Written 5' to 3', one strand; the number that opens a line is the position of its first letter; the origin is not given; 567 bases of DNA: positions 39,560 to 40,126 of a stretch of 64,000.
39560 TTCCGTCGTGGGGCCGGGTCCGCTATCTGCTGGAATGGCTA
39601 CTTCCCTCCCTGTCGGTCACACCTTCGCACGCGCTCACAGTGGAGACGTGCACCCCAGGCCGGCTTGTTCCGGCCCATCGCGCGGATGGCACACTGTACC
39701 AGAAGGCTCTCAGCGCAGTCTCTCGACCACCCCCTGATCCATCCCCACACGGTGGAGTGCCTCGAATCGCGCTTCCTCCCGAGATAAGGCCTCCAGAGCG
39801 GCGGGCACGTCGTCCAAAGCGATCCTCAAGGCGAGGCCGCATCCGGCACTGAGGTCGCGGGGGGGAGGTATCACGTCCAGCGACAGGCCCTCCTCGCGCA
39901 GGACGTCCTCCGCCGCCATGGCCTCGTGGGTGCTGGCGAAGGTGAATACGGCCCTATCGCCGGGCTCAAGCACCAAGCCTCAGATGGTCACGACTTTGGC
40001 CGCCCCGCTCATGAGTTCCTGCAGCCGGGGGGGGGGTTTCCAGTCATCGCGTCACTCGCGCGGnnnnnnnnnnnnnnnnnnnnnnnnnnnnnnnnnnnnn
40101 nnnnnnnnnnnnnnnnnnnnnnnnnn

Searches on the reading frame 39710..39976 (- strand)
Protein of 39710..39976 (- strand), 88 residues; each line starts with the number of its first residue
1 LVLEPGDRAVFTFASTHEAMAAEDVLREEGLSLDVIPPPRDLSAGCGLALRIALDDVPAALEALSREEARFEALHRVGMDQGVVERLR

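Call 8: search_protein_families(library=pfam, proteins=[window:39710-39976:-], max_evalue=1)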
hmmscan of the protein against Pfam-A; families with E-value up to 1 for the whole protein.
window:39710-39976:- (88 aa): 1 family
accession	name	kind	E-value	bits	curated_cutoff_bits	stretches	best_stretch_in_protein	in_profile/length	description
PF11823.13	Se_S_carrier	-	1.1e-21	76.5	25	1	10-76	3-69/69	Putative Se/S carrier protein-like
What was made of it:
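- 39710..39976 (-): DUF3343 'putative Se/S carrier' gene, divergently placed and syntenic in related genomes. PF11823 E 1.1e-21 (call 8).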

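Call 60: search_protein_families(library=ncbifam, proteins=[window:39710-39976:-], max_evalue=1)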
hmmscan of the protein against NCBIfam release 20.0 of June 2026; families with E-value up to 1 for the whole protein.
window:39710-39976:- (88 aa): 0 families
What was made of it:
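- The window protein gets no Pfam or NCBIfam hit (calls 8, 60).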
